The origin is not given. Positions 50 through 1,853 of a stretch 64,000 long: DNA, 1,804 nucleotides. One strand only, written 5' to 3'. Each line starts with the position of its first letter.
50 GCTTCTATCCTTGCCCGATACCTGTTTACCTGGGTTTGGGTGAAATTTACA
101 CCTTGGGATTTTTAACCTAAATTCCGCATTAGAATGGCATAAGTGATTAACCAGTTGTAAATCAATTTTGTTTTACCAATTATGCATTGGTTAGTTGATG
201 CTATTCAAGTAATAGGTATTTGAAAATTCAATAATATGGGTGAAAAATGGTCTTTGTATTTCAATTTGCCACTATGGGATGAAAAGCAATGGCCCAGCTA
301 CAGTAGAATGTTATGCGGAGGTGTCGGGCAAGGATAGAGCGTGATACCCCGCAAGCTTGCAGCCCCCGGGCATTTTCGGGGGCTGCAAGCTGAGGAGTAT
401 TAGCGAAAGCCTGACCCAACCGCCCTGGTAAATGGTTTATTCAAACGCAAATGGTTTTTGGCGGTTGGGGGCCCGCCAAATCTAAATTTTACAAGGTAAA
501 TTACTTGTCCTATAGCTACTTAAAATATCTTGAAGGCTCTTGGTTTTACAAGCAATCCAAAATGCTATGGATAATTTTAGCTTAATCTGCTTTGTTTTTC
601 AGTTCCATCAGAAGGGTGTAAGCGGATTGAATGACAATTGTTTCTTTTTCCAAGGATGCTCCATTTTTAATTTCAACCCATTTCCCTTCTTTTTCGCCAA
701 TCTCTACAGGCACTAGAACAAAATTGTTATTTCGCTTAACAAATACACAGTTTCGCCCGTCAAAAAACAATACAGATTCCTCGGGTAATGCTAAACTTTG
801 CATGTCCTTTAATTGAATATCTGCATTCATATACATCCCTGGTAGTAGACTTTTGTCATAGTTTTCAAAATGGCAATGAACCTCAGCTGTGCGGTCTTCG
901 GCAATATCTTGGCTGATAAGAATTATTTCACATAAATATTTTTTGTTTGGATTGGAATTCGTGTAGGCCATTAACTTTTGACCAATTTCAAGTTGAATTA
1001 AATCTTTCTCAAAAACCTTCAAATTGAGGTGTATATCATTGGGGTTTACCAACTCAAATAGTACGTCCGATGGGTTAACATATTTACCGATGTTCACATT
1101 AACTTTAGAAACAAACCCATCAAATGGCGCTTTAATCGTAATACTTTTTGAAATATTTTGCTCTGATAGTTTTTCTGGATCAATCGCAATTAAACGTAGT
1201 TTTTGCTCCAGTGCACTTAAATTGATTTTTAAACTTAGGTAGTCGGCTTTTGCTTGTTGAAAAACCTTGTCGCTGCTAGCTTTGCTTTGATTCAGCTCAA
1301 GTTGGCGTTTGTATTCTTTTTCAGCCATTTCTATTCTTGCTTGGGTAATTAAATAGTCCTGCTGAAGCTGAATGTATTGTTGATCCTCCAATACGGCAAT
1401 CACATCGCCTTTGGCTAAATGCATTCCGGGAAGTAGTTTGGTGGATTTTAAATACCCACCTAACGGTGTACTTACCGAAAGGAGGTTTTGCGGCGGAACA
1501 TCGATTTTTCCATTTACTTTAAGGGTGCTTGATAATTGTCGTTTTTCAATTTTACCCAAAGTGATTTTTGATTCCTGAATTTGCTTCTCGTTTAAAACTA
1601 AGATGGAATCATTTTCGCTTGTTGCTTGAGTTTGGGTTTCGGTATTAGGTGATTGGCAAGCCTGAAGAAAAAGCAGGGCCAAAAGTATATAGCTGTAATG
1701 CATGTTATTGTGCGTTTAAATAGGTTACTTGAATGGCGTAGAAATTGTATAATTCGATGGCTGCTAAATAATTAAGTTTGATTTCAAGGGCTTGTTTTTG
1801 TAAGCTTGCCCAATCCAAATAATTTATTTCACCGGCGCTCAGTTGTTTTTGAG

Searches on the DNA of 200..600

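Call 11: search_rna_families(source=window, start=200, end=600, threshold=evalue, max_evalue=10, show_alignments=3)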
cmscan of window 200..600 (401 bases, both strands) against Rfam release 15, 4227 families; matches with E-value up to 10: 9.
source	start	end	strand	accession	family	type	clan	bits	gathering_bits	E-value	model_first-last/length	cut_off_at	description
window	342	402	+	RF00926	MIR1151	Gene; miRNA;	-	21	90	0.89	1-110/110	no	MIR1151 microRNA precursor family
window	351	393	+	RF04157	MIR9486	Gene; miRNA;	-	17.6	100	0.64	1-119/119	no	MIR9486 microRNA precursor family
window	507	584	-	RF02107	DLEU2_3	Gene; lncRNA;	-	16.9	60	5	1-76/76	no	Deleted in lymphocytic leukemia 2 conserved region 3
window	352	393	-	RF03764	mir-647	Gene; miRNA;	-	16.4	93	4.9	1-86/86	no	mir-647 microRNA precursor family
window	342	402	-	RF00931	mir-879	Gene; miRNA;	-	15.4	90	2.7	1-74/74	no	mir-879 microRNA precursor family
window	313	389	+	RF01494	rliD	Gene; antisense;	-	14.4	50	0.089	1-327/327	no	Listeria sRNA rliD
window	354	391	+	RF03323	mir-3613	Gene; miRNA;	-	13.3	91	8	25-61/86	no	mir-3613 microRNA precursor family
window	562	599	+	RF02162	XIST_A_REPEAT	Gene; sRNA;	-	12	33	8.8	1-37/37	no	XIST RNA A repeat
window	322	391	+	RF02471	Ms_IGR-5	Gene; sRNA;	-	10.6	45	3.8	1-184/184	no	Actinobacteria sRNA Ms_IGR-5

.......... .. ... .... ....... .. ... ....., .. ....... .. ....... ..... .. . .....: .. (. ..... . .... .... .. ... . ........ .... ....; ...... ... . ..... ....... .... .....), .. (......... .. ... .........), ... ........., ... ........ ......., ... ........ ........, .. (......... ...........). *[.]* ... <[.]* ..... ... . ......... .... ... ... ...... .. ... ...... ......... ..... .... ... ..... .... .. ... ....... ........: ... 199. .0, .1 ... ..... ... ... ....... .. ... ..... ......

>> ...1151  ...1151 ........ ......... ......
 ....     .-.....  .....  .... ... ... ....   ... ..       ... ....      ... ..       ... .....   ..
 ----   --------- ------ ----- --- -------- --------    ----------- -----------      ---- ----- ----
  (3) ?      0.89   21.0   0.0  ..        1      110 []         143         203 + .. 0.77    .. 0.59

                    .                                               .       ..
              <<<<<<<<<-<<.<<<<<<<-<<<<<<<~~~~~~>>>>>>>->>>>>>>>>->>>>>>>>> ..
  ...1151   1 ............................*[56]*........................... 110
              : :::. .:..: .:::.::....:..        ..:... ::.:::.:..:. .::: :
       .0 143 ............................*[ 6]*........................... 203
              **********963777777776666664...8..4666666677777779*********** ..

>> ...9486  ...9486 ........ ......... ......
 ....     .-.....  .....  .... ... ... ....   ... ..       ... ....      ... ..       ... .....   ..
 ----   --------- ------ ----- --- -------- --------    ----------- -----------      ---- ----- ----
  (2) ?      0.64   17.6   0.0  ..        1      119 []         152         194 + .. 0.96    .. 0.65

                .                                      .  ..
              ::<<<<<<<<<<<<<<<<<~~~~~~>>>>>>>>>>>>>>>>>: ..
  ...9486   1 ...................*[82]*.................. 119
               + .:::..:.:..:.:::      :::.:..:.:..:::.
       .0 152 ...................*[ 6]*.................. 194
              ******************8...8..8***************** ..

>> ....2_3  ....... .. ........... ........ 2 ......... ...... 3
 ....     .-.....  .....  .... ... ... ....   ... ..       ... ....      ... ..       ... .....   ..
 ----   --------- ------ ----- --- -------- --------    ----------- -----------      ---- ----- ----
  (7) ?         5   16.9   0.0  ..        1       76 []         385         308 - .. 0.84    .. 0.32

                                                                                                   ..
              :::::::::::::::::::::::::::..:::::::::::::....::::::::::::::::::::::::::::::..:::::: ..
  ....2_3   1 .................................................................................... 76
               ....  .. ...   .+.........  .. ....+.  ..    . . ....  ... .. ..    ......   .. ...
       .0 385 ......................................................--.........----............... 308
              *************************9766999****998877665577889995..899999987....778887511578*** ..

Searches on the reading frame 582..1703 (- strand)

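Call 8: search_protein_families(library=pfam, proteins=[window:582-1703:-])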
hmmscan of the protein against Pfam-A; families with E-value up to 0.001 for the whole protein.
window:582-1703:- (373 aa): 3 families
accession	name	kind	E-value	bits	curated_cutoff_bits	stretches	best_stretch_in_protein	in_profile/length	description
PF16576.10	HlyD_D23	-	2.3e-29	102.6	30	1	57-291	2-213/214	Barrel-sandwich domain of CusB or HlyD membrane-fusion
PF13437.12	HlyD_3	-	1.1e-14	55.5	22.2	1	189-289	1-106/106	HlyD family secretion protein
PF13533.13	Biotin_lipoyl_2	-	1.8e-05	24.9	29.8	0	188-218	1-31/32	Biotin-lipoyl like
